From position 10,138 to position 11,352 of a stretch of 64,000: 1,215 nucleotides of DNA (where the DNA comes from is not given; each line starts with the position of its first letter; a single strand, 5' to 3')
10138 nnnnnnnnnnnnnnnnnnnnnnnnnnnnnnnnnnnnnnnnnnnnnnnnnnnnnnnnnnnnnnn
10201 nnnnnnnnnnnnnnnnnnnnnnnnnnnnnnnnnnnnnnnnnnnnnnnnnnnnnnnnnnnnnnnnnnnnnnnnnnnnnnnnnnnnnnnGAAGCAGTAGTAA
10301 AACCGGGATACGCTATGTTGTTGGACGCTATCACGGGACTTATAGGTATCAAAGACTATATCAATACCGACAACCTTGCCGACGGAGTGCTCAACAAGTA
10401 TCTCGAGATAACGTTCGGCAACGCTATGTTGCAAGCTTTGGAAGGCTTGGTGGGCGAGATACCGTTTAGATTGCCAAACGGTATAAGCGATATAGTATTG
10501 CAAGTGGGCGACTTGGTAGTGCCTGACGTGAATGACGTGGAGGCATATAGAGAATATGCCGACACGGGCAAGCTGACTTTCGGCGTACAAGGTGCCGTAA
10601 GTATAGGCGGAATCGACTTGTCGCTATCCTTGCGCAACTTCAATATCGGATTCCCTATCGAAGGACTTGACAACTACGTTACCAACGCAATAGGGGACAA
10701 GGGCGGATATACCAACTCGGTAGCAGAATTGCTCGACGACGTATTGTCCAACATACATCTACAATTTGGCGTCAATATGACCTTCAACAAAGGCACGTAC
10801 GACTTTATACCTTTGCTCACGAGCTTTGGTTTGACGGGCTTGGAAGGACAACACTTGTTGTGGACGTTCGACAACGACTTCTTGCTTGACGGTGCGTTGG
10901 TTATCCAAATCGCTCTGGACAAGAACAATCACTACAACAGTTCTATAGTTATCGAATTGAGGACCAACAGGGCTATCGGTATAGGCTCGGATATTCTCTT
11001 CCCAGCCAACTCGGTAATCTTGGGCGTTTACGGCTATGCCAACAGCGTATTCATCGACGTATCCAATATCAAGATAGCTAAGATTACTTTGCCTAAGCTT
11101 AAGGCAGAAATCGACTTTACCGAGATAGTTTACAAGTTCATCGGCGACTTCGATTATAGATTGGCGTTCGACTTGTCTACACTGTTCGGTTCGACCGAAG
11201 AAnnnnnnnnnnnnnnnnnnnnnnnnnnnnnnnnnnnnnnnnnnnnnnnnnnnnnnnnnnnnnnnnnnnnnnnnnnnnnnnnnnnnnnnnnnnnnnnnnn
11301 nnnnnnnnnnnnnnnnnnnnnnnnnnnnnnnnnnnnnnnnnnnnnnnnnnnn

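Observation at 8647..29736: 21-kb, four-gene operon for three giant envelope proteins plus a small lipoprotein: candidate uncharacterised cell-surface assembly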

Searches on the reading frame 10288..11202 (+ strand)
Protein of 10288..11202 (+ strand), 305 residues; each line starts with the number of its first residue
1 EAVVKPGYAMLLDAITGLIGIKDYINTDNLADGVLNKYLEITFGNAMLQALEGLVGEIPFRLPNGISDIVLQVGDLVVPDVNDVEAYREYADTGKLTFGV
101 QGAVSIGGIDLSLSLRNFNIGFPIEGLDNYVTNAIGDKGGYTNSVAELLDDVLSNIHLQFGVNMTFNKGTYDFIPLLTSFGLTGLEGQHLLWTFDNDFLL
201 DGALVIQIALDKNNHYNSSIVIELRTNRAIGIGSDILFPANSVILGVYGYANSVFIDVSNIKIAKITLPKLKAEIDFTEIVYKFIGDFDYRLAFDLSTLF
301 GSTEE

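Call 87: predict_structure(alignment_id=A7)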
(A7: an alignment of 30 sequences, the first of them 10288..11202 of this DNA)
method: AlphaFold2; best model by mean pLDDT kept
length: 305 residues; sequences in the alignment: 30
mean_pLDDT: 78.1   pTM: 0.52
mean pLDDT of the five models: 78.1, 75.2, 74.8, 73.4, 72.5
residues with pLDDT >= 90: 74; 70-90: 144; 50-70: 78; < 50: 9
segments of 3 or more residues with pLDDT < 50: 1-6
pLDDT, mean of each block of 10 residues (from residue 1): 48 80 80 67 92 88 86 70 64 61 77 66 64 63 71 81 88 82 85 86 92 92 94 87 94 92 85 89 72 59 48
secondary structure, 60 per line:
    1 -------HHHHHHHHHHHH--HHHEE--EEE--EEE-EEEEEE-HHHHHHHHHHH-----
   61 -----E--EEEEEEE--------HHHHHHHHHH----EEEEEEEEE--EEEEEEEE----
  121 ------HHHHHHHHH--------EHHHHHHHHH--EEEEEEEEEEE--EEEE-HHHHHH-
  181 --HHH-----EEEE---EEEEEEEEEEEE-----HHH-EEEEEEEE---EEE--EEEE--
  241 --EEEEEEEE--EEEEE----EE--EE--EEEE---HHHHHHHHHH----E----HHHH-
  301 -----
elements in order: H8-19 E29-31 E34-36 E38-43 H45-55 E69-75 H84-93 E98-106 E109-116 H127-135 H145-153 E156-166 E169-172 H174-179 E191-194 E198-209 E219-226 E230-232 E235-238 E243-250 E253-257 E270-273 H277-286 H296-299

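Call 89: fold_search(model_id=the predicted structure, library=pdb)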
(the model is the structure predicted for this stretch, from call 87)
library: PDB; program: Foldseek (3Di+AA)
matches with E <= 10: 245; with E <= 0.001: 0
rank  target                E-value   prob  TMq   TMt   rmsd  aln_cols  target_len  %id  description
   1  5h7y_A                9.3e-01  0.05  0.12  0.13  20.3       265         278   10  Structure of immunity protein TplEi of T6SS from Pseudomonas aeruginosa complexed with "L" peptide (released 2017-10-04)
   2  5h7z_A                9.3e-01  0.04  0.11  0.11  21.4       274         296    9  Apo structure of immunity protein TplEi of T6SS from Pseudomonas aeruginosa (released 2017-10-04)
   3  7zm6_A                1.0e+00  0.05  0.12  0.09  20.7       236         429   10  Nariva virus receptor binding protein (released 2023-09-13)
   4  9xps_7                1.0e+00  0.03  0.09  0.11  19.7       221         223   11  The neck structure of the Phage Phikz (released 2026-02-11)
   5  6squ_A                1.1e+00  0.09  0.13  0.14  19.7       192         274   14  Crystal structure of human SHIP2 catalytic domain in complex with 1,2,4 Dimer (released 2021-01-13)
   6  3cjy                  1.2e+00  0.02  0.11  0.12  19.4       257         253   11  Crystal structure of putative thioesterase (YP_496845.1) from Novosphingobium aromaticivorans DSM 12444 at 1.70 A resolu (released 2008-04-01)
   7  4kmq                  1.2e+00  0.02  0.08  0.03  20.3       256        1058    8  1.9 Angstrom resolution crystal structure of uncharacterized protein lmo2446 from Listeria monocytogenes EGD-e (released 2013-05-29)
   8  7s9y                  1.3e+00  0.02  0.10  0.05  24.3       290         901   11  Helicobacter Hepaticus CcsBA Open Conformation (released 2021-12-22)
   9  1sr9_B                1.4e+00  0.06  0.11  0.06  21.7       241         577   10  Crystal Structure of LeuA from Mycobacterium tuberculosis (released 2004-05-18)
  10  3hps_A                1.4e+00  0.04  0.11  0.07  22.2       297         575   11  Crystal structure of Mycobacterium tuberculosis LeuA complexed with ketoisocaproate (KIC) (released 2010-05-19)
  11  4moc                  1.4e+00  0.02  0.09  0.10  21.5       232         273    9  Human Acyl-coenzyme A Thioesterase 12 (released 2014-07-16)
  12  3fig_B                1.4e+00  0.06  0.11  0.07  21.4       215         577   12  Crystal Structure of Leucine-bound LeuA from Mycobacterium tuberculosis (released 2008-12-23)
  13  9j9o_A                1.4e+00  0.04  0.14  0.14  20.9       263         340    9  artificial dinuclear Zn-bound metalloprotein 1 (D1:2Zn) (released 2025-07-02)
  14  3b7k_C                1.4e+00  0.02  0.08  0.10  20.5       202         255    8  Human Acyl-coenzyme A thioesterase 12 (released 2007-11-13)
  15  5i0d_A                1.4e+00  0.01  0.08  0.03  20.9       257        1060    9  Cycloalternan-forming enzyme from Listeria monocytogenes in complex with cycloalternan (released 2016-12-14)
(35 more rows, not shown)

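Call 103: search_solved_structures(query=A7, max_evalue=1)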
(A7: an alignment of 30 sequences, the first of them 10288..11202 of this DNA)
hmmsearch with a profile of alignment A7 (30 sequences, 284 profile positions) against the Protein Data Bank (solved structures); distinct sequences matched with E-value up to 1: 0.

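Call 105: fold_search(model_id=the predicted structure, library=viral)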
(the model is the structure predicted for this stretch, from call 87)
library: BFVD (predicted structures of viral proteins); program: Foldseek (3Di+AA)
matches with E <= 10: 364; with E <= 0.001: 0
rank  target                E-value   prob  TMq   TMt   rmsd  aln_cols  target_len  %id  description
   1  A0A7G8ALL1            6.6e-02  0.18  0.18  0.14  26.3       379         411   13  (no name in the UniProt tables at hand)
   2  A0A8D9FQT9            7.0e-02  0.35  0.16  0.19  21.6       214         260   13  Uncharacterized protein [uncultured marine phage]
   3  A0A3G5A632            9.8e-02  0.18  0.14  0.21  19.2       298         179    8  Uncharacterized protein [Hyperionvirus sp.]
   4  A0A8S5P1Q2            3.3e-01  0.04  0.12  0.10  26.6       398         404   10  Uncharacterized protein [Myoviridae sp. ctLnO19]
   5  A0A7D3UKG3            3.7e-01  0.12  0.17  0.22  16.2       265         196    9  (no name in the UniProt tables at hand)
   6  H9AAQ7                3.7e-01  0.08  0.12  0.09  27.2       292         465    8  E3 CR1 alpha-beta [Simian adenovirus A1296]
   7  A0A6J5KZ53            4.2e-01  0.35  0.10  0.24  15.0       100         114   13  Uncharacterized protein [uncultured Caudovirales phage]
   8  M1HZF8                4.4e-01  0.07  0.13  0.14  20.2       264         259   11  (no name in the UniProt tables at hand)
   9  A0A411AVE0            4.7e-01  0.04  0.11  0.10  47.3       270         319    8  (no name in the UniProt tables at hand)
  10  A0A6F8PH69            4.7e-01  0.02  0.11  0.06  34.4       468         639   10  Putative glycoprotein [Perilla mosaic virus]
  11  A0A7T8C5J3            4.9e-01  0.15  0.09  0.25  12.1        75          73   19  (no name in the UniProt tables at hand)
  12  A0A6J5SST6            5.2e-01  0.51  0.14  0.36  10.3       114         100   13  Uncharacterized protein [uncultured Caudovirales phage]
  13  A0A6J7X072            5.5e-01  0.05  0.09  0.12  22.2       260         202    9  Uncharacterized protein [uncultured Caudovirales phage]
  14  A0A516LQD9            5.8e-01  0.35  0.14  0.32  10.6       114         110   12  (no name in the UniProt tables at hand)
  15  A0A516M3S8            5.8e-01  0.33  0.13  0.09  10.5        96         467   14  (no name in the UniProt tables at hand)
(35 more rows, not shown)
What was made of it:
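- Its predicted structure (pLDDT 78) matches nothing (calls 89, 105).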
